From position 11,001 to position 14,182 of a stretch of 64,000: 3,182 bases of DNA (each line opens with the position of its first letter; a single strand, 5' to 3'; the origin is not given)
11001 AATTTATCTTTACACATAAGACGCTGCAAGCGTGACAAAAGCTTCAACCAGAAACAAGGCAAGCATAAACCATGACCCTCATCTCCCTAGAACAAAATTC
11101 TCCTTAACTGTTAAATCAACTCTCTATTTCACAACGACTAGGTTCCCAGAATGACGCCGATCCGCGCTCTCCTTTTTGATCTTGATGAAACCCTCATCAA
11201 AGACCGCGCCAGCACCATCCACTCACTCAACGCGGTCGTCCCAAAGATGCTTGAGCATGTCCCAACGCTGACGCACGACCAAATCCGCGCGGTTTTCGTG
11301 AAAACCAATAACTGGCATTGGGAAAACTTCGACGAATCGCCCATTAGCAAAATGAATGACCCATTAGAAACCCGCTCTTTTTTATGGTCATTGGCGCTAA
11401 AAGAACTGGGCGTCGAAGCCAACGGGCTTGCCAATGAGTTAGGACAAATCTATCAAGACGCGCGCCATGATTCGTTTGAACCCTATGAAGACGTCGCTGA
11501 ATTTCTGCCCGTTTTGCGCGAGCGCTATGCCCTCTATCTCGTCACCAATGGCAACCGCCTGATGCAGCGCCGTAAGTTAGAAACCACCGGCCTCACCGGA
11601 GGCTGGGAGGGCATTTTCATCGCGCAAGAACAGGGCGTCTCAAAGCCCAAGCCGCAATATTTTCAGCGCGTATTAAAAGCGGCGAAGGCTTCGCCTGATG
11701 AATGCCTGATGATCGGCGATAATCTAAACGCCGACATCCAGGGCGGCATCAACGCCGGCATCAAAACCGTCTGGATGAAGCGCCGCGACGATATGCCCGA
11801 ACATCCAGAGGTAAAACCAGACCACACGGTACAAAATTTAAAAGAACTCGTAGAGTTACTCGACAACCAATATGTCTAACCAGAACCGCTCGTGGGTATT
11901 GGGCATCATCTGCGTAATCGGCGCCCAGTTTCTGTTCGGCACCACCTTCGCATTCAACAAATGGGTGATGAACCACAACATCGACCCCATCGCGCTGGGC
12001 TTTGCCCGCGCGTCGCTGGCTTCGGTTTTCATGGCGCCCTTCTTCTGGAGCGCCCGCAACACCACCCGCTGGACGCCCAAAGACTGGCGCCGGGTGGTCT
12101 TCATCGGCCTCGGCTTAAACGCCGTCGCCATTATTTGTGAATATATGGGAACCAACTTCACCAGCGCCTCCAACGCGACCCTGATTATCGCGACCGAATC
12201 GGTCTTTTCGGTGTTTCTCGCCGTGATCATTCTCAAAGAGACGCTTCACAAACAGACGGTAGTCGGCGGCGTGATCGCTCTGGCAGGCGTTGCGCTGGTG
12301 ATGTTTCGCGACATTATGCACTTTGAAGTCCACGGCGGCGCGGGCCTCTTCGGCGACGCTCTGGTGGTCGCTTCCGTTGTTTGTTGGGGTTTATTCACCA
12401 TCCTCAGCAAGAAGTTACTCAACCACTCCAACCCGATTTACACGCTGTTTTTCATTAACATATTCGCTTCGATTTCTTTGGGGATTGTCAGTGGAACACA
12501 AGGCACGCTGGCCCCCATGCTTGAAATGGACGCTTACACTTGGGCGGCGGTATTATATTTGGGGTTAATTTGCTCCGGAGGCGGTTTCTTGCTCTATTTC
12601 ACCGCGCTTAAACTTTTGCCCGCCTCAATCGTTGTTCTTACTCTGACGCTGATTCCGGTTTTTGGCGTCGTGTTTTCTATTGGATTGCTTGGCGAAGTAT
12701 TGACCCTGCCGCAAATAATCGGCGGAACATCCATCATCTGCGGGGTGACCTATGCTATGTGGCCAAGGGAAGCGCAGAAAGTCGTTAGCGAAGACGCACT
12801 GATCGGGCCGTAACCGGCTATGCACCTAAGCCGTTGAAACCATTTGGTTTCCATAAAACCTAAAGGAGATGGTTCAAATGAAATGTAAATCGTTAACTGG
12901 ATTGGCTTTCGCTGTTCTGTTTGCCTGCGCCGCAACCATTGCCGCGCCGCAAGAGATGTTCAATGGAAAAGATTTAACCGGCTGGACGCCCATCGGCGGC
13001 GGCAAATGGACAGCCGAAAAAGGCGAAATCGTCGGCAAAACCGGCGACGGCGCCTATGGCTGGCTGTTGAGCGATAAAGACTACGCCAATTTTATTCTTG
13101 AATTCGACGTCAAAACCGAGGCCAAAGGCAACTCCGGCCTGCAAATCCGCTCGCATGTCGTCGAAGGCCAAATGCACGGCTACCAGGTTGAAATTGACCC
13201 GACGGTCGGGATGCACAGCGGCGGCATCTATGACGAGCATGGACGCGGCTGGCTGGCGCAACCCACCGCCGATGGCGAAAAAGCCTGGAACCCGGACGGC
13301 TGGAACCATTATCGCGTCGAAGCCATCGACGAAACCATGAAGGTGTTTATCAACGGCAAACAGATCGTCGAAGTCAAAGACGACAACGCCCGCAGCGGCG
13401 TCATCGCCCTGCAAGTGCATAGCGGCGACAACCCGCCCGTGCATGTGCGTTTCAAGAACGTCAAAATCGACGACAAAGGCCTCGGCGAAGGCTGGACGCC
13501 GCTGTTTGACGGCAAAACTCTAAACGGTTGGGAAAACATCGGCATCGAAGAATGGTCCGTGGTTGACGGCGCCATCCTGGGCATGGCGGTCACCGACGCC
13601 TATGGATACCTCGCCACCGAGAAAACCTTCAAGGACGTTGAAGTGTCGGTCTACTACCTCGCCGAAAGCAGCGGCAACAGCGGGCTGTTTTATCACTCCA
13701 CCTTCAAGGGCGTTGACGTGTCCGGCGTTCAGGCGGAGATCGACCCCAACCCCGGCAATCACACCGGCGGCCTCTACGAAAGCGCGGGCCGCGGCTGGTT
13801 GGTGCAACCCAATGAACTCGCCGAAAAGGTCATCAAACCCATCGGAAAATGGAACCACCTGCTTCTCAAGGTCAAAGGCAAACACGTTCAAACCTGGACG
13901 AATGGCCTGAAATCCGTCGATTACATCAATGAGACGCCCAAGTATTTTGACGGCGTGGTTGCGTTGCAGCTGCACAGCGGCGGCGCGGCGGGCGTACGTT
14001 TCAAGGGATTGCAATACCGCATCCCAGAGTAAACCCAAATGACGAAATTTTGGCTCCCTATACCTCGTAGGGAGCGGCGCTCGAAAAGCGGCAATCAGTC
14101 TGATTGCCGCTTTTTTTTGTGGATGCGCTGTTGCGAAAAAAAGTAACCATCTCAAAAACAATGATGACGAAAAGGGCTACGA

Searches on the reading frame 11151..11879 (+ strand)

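Call 7: search_protein_families(library=pfam, proteins=[window:11151-11879:+], max_evalue=0.001)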
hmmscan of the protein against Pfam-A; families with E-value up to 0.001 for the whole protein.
window:11151-11879:+ (242 aa): 3 families
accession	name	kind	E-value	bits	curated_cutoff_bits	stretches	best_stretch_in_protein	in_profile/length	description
PF00702.32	Hydrolase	-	9.6e-26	91.8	26.4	1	4-203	1-191/191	haloacid dehalogenase-like hydrolase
PF13419.12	HAD_2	-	2e-24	87.1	23.8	1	7-208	1-177/178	Haloacid dehalogenase-like hydrolase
PF13242.12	Hydrolase_like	-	1.1e-15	57.7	22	1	164-233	3-75/75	HAD-hyrolase-like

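Call 42: search_protein_families(library=ncbifam, proteins=[window:11151-11879:+], max_evalue=0.001)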
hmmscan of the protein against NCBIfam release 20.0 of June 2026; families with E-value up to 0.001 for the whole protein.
window:11151-11879:+ (242 aa): 36 families (the best 25 are shown)
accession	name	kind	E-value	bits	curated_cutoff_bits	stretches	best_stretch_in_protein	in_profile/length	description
TIGR02253.1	CTE7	subfamily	6.9e-40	137.2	169.75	1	4-234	2-221/221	TIGR02253 family HAD-type hydrolase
TIGR02254.1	YjjG_YfnB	equivalog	6.5e-39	133.7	159.9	1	5-237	2-223/223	YjjG family noncanonical pyrimidine nucleotidase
NF052576.1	PymNtasePynAStpc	equivalog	9e-32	110.5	350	1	6-238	5-228/229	pyrimidine 5'-nucleotidase PynA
NF006976.0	PRK09449.1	equivalog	1.4e-28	100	183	1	7-238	6-223/225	pyrimidine 5'-nucleotidase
NF053830.1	RUBPPhHalo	equivalog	1.3e-21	77.3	330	1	6-236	4-233/234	ribulose-1,5-bisphosphate 5-phosphatase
NF009804.0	PRK13288.1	equivalog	5.7e-20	71.7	218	1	101-239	72-212/215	pyrophosphatase PpaX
TIGR01428.1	HAD_type_II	equivalog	1.6e-19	70.7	125.4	1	4-214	1-195/197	haloacid dehalogenase type II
TIGR02252.1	DREG-2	subfamily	5.1e-16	59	155.2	1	5-208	1-203/203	HAD hydrolase, REG-2-like, family IA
TIGR01662.1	HAD-SF-IIIA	subfamily_domain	1.3e-15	57.7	44.6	1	103-211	18-140/141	HAD-IIIA family hydrolase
NF009695.0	PRK13222.1-2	equivalog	1.3e-14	54.2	225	1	96-239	80-224/226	phosphoglycolate phosphatase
TIGR01549.1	HAD-SF-IA-v1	subfamily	9.4e-14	52.1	23.3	1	112-203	64-149/149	HAD-IA family hydrolase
TIGR01993.1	Pyr-5-nucltdase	equivalog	3.5e-13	49.8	142.9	1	104-208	78-182/183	pyrimidine 5'-nucleotidase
NF008018.0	PRK10748.1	equivalog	4.2e-12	45.8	225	1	2-213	8-211/238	5-amino-6-(5-phospho-D-ribitylamino)uracil phosphatase YigB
TIGR01458.1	HAD-SF-IIA-hyp3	hypoth_equivalog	4.9e-12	45.7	175.95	1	162-237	176-254/257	TIGR01458 family HAD-type hydrolase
TIGR01509.1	HAD-SF-IA-v3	subfamily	5.8e-12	46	29.4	1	100-209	55-154/154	HAD-IA family hydrolase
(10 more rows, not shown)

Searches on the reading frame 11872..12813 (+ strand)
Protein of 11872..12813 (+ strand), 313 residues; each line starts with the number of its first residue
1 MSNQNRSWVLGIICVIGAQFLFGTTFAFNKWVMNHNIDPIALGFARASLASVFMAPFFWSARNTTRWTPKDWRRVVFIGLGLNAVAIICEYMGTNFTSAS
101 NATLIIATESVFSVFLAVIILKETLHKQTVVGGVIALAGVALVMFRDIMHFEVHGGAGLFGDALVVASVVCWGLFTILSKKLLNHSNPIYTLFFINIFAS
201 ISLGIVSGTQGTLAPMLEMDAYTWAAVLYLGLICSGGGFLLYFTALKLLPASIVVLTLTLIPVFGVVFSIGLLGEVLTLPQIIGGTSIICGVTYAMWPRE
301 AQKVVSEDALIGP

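Call 7: search_protein_families(library=pfam, proteins=[window:11872-12813:+], max_evalue=0.001)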
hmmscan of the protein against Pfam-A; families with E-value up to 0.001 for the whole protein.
window:11872-12813:+ (313 aa): 2 families
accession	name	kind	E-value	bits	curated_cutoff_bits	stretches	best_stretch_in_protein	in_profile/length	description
PF00892.27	EamA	-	8.5e-49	165.7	28.2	2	10-144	2-134/135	EamA-like transporter family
PF03151.22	TPT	-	3.8e-09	36.8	30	1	27-202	19-185/291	Triose-phosphate Transporter family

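Call 42: search_protein_families(library=ncbifam, proteins=[window:11872-12813:+], max_evalue=0.001)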
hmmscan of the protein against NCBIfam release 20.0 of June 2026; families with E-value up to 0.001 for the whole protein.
window:11872-12813:+ (313 aa): 4 families
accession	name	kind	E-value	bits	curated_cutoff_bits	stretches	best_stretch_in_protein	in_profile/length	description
TIGR00950.1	2A78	equivalog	3.7e-23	82.3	230.2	1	23-292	2-263/264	carboxylate/amino acid/amine transporter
NF050091.1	ArAmAcExpYddG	equivalog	7.6e-13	48.6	300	1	47-239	40-226/285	aromatic amino acid exporter YddG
NF008523.0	PRK11453.1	equivalog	2.1e-08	34.1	472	1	98-296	85-286/299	O-acetylserine/cysteine exporter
TIGR03340.1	phn_DUF6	hypoth_equivalog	5.9e-05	22.9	288.15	1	48-293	35-279/281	phosphonate utilization associated putative membrane protein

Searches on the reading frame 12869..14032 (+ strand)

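Call 7: search_protein_families(library=pfam, proteins=[window:12869-14032:+], max_evalue=0.001)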
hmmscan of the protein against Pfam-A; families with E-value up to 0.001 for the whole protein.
window:12869-14032:+ (387 aa): 2 families
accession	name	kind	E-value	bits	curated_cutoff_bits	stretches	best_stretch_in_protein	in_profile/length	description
PF06439.18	3keto-disac_hyd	-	4.2e-73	245.8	26.8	2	28-200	3-186/187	3-keto-disaccharide hydrolase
PF20407.5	DUF1583_N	-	0.00019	21.7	22.9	0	132-181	78-127/150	Domain of unknown function (DUF1583_N)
